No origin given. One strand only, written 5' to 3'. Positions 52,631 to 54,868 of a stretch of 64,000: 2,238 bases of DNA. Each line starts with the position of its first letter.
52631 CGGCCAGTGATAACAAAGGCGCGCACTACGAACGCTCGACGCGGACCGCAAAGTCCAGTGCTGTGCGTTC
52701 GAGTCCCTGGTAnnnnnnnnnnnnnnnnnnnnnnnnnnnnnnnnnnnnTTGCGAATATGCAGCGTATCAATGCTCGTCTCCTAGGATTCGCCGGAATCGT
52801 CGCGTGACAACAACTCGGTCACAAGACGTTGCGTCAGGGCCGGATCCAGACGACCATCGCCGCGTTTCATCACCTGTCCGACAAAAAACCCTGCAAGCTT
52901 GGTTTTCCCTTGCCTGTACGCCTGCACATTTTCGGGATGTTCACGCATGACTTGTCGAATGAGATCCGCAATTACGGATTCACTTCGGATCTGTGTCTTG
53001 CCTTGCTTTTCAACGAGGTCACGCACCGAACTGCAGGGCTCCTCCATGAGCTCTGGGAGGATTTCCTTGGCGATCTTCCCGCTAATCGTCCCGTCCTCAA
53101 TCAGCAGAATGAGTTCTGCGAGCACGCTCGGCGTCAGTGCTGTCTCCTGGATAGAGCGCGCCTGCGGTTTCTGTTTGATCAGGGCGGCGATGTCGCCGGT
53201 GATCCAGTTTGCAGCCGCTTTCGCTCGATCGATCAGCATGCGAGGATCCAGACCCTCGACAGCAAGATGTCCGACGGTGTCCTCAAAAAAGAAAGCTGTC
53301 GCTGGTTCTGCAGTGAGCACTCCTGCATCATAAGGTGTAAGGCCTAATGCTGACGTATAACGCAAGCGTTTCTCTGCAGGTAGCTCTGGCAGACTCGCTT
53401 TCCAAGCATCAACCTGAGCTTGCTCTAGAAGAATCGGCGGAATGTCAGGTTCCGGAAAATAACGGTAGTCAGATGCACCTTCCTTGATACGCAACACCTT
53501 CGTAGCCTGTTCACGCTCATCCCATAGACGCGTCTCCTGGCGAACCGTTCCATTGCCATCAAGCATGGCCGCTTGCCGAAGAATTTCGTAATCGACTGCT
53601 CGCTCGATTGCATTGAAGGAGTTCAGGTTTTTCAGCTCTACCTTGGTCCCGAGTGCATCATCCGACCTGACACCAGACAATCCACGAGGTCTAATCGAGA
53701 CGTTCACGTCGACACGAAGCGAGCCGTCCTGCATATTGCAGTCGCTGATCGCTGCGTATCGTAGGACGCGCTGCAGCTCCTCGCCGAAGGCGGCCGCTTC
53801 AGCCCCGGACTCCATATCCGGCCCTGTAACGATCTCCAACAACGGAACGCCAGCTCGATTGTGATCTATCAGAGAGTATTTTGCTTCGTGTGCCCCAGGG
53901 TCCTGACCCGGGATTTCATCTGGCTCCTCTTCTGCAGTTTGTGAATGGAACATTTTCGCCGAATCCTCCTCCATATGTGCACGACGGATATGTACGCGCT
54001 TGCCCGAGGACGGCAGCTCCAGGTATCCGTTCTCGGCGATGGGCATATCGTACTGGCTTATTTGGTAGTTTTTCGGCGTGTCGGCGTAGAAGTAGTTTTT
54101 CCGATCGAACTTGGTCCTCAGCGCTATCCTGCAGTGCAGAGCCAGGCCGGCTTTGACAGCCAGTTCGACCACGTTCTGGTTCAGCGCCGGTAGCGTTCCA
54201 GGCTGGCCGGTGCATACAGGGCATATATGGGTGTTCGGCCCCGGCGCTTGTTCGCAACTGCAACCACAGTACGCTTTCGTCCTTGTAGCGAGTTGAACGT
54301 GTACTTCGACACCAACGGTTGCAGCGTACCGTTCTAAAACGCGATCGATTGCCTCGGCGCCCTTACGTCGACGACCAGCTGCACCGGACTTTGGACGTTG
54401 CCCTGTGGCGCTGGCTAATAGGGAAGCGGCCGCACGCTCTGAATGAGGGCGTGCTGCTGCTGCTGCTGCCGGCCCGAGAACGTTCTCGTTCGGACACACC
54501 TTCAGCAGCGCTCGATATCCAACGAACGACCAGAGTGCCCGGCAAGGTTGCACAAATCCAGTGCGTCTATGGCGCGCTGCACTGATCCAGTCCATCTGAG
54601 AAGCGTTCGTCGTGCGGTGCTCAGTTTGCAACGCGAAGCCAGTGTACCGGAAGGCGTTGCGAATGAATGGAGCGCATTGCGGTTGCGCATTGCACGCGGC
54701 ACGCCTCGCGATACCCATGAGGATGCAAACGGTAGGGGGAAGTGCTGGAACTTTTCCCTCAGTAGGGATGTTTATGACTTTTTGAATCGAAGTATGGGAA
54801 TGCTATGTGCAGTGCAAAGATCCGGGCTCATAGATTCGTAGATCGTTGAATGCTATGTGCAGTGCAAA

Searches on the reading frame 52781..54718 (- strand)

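Call 13: search_protein_families(library=pfam, proteins=[window:52781-54718:-], max_evalue=0.001)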
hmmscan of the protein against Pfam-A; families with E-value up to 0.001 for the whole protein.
window:52781-54718:- (645 aa): 2 families
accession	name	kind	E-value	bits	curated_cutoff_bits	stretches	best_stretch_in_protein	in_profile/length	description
PF02934.20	GatB_N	-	3.7e-108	361.3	23.4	1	134-436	2-276/277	GatB/GatE catalytic domain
PF02637.23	GatB_Yqey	-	5.4e-39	133.8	27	1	498-637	12-148/148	GatB domain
